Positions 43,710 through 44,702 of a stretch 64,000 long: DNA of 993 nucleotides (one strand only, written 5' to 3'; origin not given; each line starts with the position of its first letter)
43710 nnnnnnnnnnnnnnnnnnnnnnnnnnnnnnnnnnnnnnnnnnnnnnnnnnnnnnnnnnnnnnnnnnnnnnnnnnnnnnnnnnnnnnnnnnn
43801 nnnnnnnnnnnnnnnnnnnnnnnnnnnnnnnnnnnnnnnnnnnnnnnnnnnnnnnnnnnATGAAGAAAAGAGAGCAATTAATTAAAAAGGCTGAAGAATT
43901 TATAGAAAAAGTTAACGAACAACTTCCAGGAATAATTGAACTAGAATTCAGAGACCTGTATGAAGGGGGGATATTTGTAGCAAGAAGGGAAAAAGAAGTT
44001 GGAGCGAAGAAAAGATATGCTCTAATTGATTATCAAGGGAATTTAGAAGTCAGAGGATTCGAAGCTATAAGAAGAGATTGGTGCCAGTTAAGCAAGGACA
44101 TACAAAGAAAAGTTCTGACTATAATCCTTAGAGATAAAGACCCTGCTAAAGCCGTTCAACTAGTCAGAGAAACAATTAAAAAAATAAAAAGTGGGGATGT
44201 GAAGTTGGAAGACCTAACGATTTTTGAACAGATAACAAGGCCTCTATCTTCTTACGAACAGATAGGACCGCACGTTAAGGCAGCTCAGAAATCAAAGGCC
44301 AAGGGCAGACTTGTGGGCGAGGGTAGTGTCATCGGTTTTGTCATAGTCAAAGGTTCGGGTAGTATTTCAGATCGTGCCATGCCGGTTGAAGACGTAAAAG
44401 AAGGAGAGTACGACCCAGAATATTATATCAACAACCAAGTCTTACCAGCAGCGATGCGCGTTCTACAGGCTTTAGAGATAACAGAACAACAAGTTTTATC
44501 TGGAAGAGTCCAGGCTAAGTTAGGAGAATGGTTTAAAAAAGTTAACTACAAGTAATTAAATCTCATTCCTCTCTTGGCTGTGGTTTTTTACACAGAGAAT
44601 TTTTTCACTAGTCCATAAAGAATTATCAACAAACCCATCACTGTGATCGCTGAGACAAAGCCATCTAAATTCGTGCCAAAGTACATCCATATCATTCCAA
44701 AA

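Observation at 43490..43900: PolB gene split after motif C by a translationally coupled small membrane-protein ORF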

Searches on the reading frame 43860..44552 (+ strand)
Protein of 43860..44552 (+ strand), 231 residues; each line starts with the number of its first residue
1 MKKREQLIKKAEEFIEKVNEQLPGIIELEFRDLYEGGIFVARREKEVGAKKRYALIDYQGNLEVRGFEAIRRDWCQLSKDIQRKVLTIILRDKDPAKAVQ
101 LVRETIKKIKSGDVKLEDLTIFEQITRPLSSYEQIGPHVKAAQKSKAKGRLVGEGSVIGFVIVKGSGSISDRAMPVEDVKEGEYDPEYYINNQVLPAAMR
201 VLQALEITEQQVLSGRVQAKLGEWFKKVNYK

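Call 5: search_protein_families(library=pfam, proteins=[window:43860-44552:+], max_evalue=0.1)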
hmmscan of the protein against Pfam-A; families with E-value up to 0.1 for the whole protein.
window:43860-44552:+ (231 aa): 2 families
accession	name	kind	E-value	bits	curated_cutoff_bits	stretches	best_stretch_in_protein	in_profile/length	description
PF00136.26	DNA_pol_B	-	4.6e-24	85.5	23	1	3-204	240-452/453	DNA polymerase family B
PF05553.16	DUF761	-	0.018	15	22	1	9-22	6-19/36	Cotton fibre expressed protein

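Call 6: search_protein_families(library=ncbifam, proteins=[window:43860-44552:+], max_evalue=0.1)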
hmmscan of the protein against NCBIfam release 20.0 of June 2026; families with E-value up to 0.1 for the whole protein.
window:43860-44552:+ (231 aa): 9 families
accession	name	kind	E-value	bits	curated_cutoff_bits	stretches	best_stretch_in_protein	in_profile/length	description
TIGR00592.1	pol2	superfamily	5e-45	154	239.95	1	3-202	964-1175/1176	DNA polymerase (pol2)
NF004421.0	PRK05762.1-2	equivalog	1.9e-24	86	570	1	19-214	595-789/795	DNA polymerase II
NF004418.0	PRK05761.1-4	subfamily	4.1e-21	74.9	692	1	5-214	500-705/717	type B DNA-directed DNA polymerase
NF004422.0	PRK05762.1-4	equivalog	1e-15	57.2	1103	1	19-216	588-785/789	DNA polymerase II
NF004420.0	PRK05762.1-1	equivalog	3.6e-15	55.7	1435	1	9-215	571-778/783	DNA polymerase II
NF004419.0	PRK05761.1-5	equivalog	3.2e-13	48.6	1285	1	48-215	753-923/932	DNA-directed DNA polymerase I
NF004417.0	PRK05761.1-3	equivalog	1.2e-11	43.4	780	1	10-212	655-851/858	DNA-directed DNA polymerase I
NF004416.0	PRK05761.1-2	equivalog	3.3e-08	32.4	516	1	33-203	481-646/665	type B DNA-directed DNA polymerase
NF004415.0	PRK05761.1-1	equivalog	1.3e-06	26.6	1289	1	47-212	696-864/883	DNA-directed DNA polymerase I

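Call 12: find_homologous_proteins(query=window:43860-44552:+, max_evalue=1e-10)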
Query window:43860-44552:+ (231 aa): 137 proteins with E <= 1e-10 among 568 candidates; the best 120 are listed.
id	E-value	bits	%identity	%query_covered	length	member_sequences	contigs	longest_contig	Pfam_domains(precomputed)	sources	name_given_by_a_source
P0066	3.6e-115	401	82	97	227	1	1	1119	PF00136.27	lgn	-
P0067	8.3e-110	383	79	97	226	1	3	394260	PF00136.27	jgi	jgi:DNA polymerase elongation subunit (family B)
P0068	9.2e-108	377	76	97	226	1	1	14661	PF00136.27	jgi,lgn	-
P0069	1.3e-106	373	76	94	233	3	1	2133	PF00136.27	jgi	jgi:DNA polymerase elongation subunit (family B)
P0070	4.1e-105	368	76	97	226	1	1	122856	PF00136.27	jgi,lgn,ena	-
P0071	8.7e-105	367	76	94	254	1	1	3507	PF00136.27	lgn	-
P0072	2.2e-104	366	75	97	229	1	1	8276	PF00136.27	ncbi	-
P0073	4.6e-104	365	74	97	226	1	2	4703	PF00136.27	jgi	jgi:DNA polymerase elongation subunit (family B)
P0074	6.3e-104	364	74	97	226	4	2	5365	PF00136.27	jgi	jgi:DNA polymerase elongation subunit (family B)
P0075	8.2e-102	357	74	98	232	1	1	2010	PF00136.27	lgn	-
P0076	8.8e-102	357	74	96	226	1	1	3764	PF00136.27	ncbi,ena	-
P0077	1.0e-101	357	73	97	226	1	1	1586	PF00136.27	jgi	jgi:DNA polymerase elongation subunit (family B)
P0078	1.2e-101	357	72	98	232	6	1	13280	PF00136.27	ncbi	-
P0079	4.3e-101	355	71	96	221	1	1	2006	PF00136.27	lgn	-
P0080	6.1e-101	355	72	97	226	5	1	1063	PF00136.27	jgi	-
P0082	1.2e-100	354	71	97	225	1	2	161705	PF00136.27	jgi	-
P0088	3.6e-99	349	70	96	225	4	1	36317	PF00136.27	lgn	-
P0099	1.5e-95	337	68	97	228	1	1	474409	PF00136.27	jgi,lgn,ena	-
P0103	2.1e-92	327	68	97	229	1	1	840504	PF00136.27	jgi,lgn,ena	-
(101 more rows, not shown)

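Call 13: find_related_loci(query=window:43860-44552:+, collection=genome_contigs, flank=6000)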
Query window:43860-44552:+ (231 aa) in genome_contigs; peptide patterns used: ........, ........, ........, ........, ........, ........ (x = any residue, [..] = any of these).
391 stretches matched a pattern; 58 encode a relative of the query (tblastn E <= 1e-3); 58 distinct loci.
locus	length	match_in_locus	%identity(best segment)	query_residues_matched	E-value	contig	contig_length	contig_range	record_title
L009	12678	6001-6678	73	2-227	2e-111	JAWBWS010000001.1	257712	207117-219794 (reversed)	MAG: Candidatus Aenigmatarchaeota archaeon isolate JZ-1_201803_bins_66 JZ-1_201803_bins_66_scaffold_1, whole genome shot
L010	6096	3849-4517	74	5-227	1e-107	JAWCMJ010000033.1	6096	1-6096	MAG: Candidatus Aenigmatarchaeota archaeon isolate JZ-2_201705_bins_275 JZ-2_201705_bins_275_scaffold_33, whole genome s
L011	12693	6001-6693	74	3-226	5e-107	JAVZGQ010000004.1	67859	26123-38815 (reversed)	MAG: Candidatus Aenigmatarchaeota archaeon isolate DRTY-6_201808_bins_43 DRTY-6_201808_bins_43_scaffold_4, whole genome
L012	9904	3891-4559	72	5-227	5e-105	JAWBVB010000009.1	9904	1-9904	MAG: Candidatus Aenigmatarchaeota archaeon isolate JZ-1_201803_bins_101 JZ-1_201803_bins_101_scaffold_9, whole genome sh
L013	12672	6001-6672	71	5-228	2e-103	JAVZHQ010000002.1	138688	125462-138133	MAG: Candidatus Aenigmatarchaeota archaeon isolate DRTY-6_201808_bins_93 DRTY-6_201808_bins_93_scaffold_2, whole genome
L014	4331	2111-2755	73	14-228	6e-104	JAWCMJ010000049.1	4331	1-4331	MAG: Candidatus Aenigmatarchaeota archaeon isolate JZ-2_201705_bins_275 JZ-2_201705_bins_275_scaffold_49, whole genome s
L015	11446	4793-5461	67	4-226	3e-102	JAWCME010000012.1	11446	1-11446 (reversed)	MAG: Candidatus Aenigmatarchaeota archaeon isolate JZ-2_201705_bins_269 JZ-2_201705_bins_269_scaffold_12, whole genome s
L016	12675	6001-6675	67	3-227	4e-101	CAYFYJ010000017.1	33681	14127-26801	MAG TPA_asm: uncultured archaeon isolate ERP108616_co1_428 genome assembly, contig: k119_793624, whole genome shotgun se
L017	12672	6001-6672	67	4-227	4e-101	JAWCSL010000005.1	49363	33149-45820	MAG: Candidatus Aenigmatarchaeota archaeon isolate JZ-2_202101_bins_119 JZ-2_202101_bins_119_scaffold_5, whole genome sh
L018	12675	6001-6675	65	2-226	6e-99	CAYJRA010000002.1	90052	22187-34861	MAG TPA_asm: uncultured archaeon isolate ERP125453_co1_246 genome assembly, contig: NODE_128_length_90052_cov_9.698434,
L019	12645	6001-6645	63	13-227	2e-93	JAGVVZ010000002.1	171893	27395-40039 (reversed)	MAG: Candidatus Aenigmatarchaeota archaeon isolate RIFCSPHIGHO2_02_FULL_35_12 rifcsphigho2_02_scaffold_37, whole genome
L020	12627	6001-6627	67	5-213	2e-93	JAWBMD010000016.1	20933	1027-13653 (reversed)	MAG: Candidatus Aenigmatarchaeota archaeon isolate GXS_202007_bins_18 GXS_202007_bins_18_scaffold_16, whole genome shotg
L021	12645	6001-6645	62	13-227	2e-91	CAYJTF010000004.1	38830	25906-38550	MAG TPA_asm: uncultured archaeon isolate ERP125453_co1_357 genome assembly, contig: NODE_807_length_38830_cov_7.418182,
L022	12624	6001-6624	50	8-221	1e-66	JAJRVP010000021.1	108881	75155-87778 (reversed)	MAG: archaeon isolate Dive96_bin10.467 k141_5012596, whole genome shotgun sequence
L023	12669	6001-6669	71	5-227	2e-105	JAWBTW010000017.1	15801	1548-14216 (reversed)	MAG: Candidatus Aenigmatarchaeota archaeon isolate JZ-1_201709_bins_53 JZ-1_201709_bins_53_scaffold_17, whole genome sho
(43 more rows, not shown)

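Call 18: find_encoding_contigs(protein=P0067, flank=6000, max_places=3)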
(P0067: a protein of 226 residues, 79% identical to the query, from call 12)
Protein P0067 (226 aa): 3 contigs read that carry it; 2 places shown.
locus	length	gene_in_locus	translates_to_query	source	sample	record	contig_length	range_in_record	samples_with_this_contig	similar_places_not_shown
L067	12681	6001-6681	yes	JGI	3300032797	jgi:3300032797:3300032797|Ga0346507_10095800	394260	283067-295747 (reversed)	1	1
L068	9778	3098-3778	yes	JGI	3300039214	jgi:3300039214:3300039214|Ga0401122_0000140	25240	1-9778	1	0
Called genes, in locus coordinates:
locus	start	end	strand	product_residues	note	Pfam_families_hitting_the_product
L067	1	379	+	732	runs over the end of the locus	PF00009:GTP_EFTU, PF22042:EF-G_D2, PF03144:GTP_EFTU_D2, PF14492:EFG_III, PF03764:EFG_IV, PF00679:EFG_C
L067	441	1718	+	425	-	PF00009:GTP_EFTU, PF01926:MMR_HSR1 (weak), PF03144:GTP_EFTU_D2, PF03143:GTP_EFTU_D3, PF22594:GTP-eEF1A_C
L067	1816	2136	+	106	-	PF00338:Ribosomal_S10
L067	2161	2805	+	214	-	PF22175:Ogg-HhH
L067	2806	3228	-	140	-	PF00293:NUDIX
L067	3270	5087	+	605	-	PF03104:DNA_pol_B_exo1, PF13482:RNase_H_2 (weak), PF10108:DNA_pol_B_exo2, PF00136:DNA_pol_B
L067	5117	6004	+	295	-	PF14528:LAGLIDADG_3 (weak)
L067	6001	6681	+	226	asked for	PF00136:DNA_pol_B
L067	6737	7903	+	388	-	PF00438:S-AdoMet_synt_N, PF02772:S-AdoMet_synt_M, PF02773:S-AdoMet_synt_C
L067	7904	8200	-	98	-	PF01883:FeS_assembly_P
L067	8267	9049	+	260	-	-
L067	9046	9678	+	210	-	PF00753:Lactamase_B (faint), PF12706:Lactamase_B_2, PF13483:Lactamase_B_3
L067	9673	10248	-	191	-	PF01694:Rhomboid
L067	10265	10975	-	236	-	PF14321:DUF4382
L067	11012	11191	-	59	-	-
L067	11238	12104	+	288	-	PF00557:Peptidase_M24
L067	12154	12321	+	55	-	-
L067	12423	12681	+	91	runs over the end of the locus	-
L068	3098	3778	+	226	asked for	PF00136:DNA_pol_B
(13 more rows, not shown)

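Call 19: find_encoding_contigs(protein=P0070, flank=6000, max_places=2)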
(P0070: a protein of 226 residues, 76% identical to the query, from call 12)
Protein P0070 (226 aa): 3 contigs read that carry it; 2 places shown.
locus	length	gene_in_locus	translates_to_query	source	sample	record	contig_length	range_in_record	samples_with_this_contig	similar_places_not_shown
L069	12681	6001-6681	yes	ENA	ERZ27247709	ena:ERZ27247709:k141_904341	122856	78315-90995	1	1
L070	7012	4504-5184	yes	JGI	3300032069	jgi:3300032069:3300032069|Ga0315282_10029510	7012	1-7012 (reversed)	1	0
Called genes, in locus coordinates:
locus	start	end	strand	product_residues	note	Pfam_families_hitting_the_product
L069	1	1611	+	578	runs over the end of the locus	PF01979:Amidohydro_1, PF07969:Amidohydro_3 (faint), PF13382:Adenine_deam_C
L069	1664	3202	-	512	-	PF00478:IMPDH, PF03060:NMO (faint), PF00571:CBS (faint), PF01070:FMN_dh (weak)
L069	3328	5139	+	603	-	PF03104:DNA_pol_B_exo1, PF10108:DNA_pol_B_exo2, PF13482:RNase_H_2 (weak), PF00136:DNA_pol_B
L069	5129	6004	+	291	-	PF14528:LAGLIDADG_3 (weak)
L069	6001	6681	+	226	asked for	PF00136:DNA_pol_B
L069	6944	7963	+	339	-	PF00438:S-AdoMet_synt_N, PF02772:S-AdoMet_synt_M, PF02773:S-AdoMet_synt_C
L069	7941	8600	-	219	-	PF00730:HhH-GPD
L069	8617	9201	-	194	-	PF01694:Rhomboid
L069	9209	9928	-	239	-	PF14321:DUF4382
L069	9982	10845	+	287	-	PF00557:Peptidase_M24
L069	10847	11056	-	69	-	PF24409:wHTH-PRTase_assc (weak)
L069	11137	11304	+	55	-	-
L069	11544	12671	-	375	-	PF04055:Radical_SAM (weak), PF00633:HHH (weak), PF12836:HHH_3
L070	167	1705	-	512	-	PF00478:IMPDH, PF03060:NMO (faint), PF00571:CBS (faint), PF01070:FMN_dh (weak)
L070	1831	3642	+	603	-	PF03104:DNA_pol_B_exo1, PF10108:DNA_pol_B_exo2, PF13482:RNase_H_2 (weak), PF00136:DNA_pol_B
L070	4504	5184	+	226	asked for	PF00136:DNA_pol_B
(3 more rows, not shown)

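Call 21: find_related_loci(query=window:43860-44552:+, collection=metagenome_contigs, flank=6000)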
Query window:43860-44552:+ (231 aa) in metagenome_contigs; peptide patterns used: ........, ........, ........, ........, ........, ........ (x = any residue, [..] = any of these).
600 stretches matched a pattern (row limit reached: there are more); 55 encode a relative of the query (tblastn E <= 1e-3); 55 distinct loci.
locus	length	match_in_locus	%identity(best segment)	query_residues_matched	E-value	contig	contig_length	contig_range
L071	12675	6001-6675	76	5-229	2e-113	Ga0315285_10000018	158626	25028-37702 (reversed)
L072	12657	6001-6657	77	11-229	3e-113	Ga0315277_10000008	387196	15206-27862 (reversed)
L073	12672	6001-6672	72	4-227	1e-110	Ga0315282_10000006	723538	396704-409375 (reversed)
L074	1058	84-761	71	2-227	1e-117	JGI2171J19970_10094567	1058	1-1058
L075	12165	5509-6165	73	4-222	2e-107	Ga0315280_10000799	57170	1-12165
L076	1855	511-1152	77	14-227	2e-113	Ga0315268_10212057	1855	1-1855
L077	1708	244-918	69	3-227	2e-112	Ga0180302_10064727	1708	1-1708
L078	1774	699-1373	68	3-227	6e-112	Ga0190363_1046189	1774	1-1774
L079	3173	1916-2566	72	11-227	2e-107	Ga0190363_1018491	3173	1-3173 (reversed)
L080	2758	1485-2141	69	4-222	5e-107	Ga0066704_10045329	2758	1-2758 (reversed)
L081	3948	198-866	68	5-227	1e-103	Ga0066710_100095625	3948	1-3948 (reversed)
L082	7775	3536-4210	65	3-227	1e-101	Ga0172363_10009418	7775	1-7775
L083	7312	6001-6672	67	4-227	3e-101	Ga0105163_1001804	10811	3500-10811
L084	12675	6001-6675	67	3-227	3e-101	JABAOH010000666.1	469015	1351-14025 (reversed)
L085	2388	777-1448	64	1-227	4e-92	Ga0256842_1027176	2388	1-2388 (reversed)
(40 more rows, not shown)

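Call 23: find_encoding_contigs(protein=P0066, flank=6000, max_places=2)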
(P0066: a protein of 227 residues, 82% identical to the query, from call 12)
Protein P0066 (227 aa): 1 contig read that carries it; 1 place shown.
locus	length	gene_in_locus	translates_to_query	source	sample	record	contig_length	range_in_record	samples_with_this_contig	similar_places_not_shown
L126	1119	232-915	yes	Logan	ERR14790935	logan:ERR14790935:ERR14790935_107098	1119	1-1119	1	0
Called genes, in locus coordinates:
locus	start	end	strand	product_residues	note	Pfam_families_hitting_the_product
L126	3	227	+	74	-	?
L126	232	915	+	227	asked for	PF00136:DNA_pol_B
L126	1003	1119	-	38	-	?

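Call 24: find_encoding_contigs(protein=P0082, flank=6000, max_places=2)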
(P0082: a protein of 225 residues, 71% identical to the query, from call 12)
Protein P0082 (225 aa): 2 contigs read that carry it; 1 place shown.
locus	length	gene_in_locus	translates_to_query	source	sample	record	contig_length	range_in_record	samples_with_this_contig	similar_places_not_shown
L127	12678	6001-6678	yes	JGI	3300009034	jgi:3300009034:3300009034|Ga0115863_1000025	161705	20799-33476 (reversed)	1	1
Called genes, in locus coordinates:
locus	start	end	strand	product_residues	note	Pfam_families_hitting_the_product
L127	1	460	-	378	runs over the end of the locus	PF07690:MFS_1, PF12832:MFS_1_like (faint), PF07690:MFS_1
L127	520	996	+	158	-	PF04307:YdjM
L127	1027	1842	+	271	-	PF00248:Aldo_ket_red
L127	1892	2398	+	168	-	PF06713:bPH_4 (faint), PF10882:bPH_5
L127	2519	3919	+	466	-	PF00050:Kazal_1 (weak), PF00526:Dicty_CTDC (weak)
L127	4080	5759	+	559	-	PF03104:DNA_pol_B_exo1, PF10108:DNA_pol_B_exo2, PF13482:RNase_H_2, PF00136:DNA_pol_B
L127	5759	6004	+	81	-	-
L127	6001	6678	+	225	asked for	PF00136:DNA_pol_B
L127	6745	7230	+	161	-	PF25213:HVO_A0261_N (weak), PF01022:HTH_5, PF12802:MarR_2 (weak), PF12840:HTH_20, PF13463:HTH_27 (weak), PF25212:HVO_A0114 (weak)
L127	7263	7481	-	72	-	-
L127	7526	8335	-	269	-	PF21088:MS_channel_1st, PF00924:MS_channel_2nd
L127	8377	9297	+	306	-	PF00557:Peptidase_M24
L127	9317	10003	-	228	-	PF02223:Thymidylate_kin (weak)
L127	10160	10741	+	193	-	PF04250:DUF429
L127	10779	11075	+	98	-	-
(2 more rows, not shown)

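Call 25: find_encoding_contigs(protein=P0099, flank=6000, max_places=2)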
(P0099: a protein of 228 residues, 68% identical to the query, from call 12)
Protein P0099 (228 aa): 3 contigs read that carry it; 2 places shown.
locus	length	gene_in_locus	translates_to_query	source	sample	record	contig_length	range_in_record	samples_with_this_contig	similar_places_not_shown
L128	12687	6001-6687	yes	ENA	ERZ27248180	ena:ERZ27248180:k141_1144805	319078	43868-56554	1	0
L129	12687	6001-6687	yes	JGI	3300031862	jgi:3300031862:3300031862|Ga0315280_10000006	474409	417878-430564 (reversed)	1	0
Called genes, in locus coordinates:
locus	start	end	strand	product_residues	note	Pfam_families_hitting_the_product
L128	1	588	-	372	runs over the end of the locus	-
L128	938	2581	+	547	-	PF06418:CTP_synth_N, PF00117:GATase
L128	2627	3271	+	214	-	PF22175:Ogg-HhH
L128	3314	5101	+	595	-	PF03104:DNA_pol_B_exo1, PF10108:DNA_pol_B_exo2, PF00136:DNA_pol_B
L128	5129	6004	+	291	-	PF14528:LAGLIDADG_3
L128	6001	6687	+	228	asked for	PF00136:DNA_pol_B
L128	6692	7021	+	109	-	-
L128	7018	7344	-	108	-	PF01883:FeS_assembly_P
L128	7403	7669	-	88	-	-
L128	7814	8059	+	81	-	-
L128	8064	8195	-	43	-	-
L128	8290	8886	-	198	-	PF08551:DUF1751 (weak), PF01694:Rhomboid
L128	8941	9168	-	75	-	-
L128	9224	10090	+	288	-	PF00557:Peptidase_M24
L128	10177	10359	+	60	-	-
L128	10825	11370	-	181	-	-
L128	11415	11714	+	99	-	PF00708:Acylphosphatase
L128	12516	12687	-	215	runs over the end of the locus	-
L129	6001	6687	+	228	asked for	PF00136:DNA_pol_B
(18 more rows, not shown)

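Call 26: find_encoding_contigs(protein=P0103, flank=6000, max_places=2)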
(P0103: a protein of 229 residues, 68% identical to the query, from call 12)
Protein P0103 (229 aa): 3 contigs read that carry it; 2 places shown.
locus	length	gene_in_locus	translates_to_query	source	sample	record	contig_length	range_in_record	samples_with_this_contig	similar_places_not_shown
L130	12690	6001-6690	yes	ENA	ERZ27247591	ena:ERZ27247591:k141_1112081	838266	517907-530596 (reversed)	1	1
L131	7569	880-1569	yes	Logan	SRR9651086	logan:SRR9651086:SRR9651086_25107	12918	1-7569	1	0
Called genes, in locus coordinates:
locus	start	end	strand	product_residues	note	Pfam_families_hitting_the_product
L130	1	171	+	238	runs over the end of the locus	PF00106:adh_short, PF08659:KR, PF13561:adh_short_C2, PF23441:SDR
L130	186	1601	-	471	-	PF01134:GIDA, PF01266:DAO (faint), PF03486:HI0933_like (faint), PF07992:Pyr_redox_2, PF12831:FAD_oxidored, PF13738:Pyr_redox_3, PF00070:Pyr_redox, PF02852:Pyr_redox_dim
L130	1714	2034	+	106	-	PF00338:Ribosomal_S10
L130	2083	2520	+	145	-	-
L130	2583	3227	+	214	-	PF22175:Ogg-HhH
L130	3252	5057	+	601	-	PF03104:DNA_pol_B_exo1, PF10108:DNA_pol_B_exo2, PF00136:DNA_pol_B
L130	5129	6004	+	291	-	PF14528:LAGLIDADG_3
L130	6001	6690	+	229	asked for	PF00136:DNA_pol_B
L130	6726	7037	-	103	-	PF01883:FeS_assembly_P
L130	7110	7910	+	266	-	-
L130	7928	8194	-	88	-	-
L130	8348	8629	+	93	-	PF01978:TrmB (weak)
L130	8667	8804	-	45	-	-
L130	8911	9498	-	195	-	PF08551:DUF1751 (weak), PF01694:Rhomboid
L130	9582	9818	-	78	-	-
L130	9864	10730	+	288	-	PF00557:Peptidase_M24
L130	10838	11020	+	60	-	-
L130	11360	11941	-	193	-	PF01928:CYTH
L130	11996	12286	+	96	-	PF00708:Acylphosphatase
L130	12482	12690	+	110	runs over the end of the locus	-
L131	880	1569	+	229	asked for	PF00136:DNA_pol_B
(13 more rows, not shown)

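Call 41: find_encoding_contigs(protein=P0068, flank=4000, max_places=1)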
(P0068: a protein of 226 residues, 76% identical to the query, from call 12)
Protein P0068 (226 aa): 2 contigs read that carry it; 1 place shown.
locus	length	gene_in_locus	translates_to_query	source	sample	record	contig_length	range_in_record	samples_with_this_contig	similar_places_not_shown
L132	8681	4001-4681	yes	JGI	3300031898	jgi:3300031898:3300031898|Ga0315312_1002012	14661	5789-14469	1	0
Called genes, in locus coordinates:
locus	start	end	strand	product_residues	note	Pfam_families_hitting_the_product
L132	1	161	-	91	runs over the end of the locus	-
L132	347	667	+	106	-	PF00338:Ribosomal_S10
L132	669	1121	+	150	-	-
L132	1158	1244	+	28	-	-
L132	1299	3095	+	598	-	PF03104:DNA_pol_B_exo1, PF13482:RNase_H_2 (weak), PF10108:DNA_pol_B_exo2, PF00136:DNA_pol_B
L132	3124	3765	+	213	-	PF14528:LAGLIDADG_3 (faint)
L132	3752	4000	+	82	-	-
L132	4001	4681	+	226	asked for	PF00136:DNA_pol_B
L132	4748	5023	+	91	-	-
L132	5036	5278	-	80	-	-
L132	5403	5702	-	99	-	-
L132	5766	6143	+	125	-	-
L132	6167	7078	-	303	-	-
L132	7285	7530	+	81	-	-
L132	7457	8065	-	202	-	-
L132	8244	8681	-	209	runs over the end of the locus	?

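Call 42: find_encoding_contigs(protein=P0088, flank=4000, max_places=1)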
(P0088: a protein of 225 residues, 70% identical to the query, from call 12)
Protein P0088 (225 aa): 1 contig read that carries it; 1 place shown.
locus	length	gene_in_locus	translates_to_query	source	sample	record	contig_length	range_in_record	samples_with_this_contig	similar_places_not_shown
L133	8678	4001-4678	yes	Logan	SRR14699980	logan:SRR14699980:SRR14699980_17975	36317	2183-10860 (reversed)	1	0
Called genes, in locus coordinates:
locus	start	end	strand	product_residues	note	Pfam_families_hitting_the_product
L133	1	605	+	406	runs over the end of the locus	PF02412:TSP_3, PF22888:FIMAH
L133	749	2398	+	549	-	PF03104:DNA_pol_B_exo1, PF10108:DNA_pol_B_exo2, PF13482:RNase_H_2, PF00136:DNA_pol_B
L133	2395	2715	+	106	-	-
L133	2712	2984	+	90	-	-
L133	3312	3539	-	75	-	-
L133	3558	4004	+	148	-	PF13967:RSN1_TM (weak)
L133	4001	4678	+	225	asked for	PF00136:DNA_pol_B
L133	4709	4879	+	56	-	-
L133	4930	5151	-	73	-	-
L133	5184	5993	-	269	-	PF21088:MS_channel_1st (weak), PF00924:MS_channel_2nd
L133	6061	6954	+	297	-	PF00557:Peptidase_M24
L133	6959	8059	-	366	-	PF13385:Laminin_G_3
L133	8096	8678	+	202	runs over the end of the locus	PF04250:DUF429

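Call 43: find_encoding_contigs(protein=P0078, flank=4000, max_places=1)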
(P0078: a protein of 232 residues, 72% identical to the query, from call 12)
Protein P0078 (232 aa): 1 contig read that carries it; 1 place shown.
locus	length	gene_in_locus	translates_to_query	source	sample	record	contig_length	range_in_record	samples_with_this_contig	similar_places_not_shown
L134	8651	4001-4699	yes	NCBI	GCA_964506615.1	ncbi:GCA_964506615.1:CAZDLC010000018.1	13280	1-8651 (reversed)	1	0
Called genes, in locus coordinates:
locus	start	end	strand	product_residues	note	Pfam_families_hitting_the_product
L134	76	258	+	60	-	PF00338:Ribosomal_S10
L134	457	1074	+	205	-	PF02224:Cytidylate_kin, PF13189:Cytidylate_kin2, PF13238:AAA_18, PF13207:AAA_17, PF02224:Cytidylate_kin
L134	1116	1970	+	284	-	-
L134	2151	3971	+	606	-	PF03104:DNA_pol_B_exo1, PF10108:DNA_pol_B_exo2, PF00136:DNA_pol_B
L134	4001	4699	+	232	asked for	PF00136:DNA_pol_B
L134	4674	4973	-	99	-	PF01883:FeS_assembly_P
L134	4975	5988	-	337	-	PF04055:Radical_SAM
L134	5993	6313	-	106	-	-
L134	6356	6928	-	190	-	PF08551:DUF1751, PF01694:Rhomboid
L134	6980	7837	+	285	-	PF00557:Peptidase_M24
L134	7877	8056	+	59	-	-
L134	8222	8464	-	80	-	-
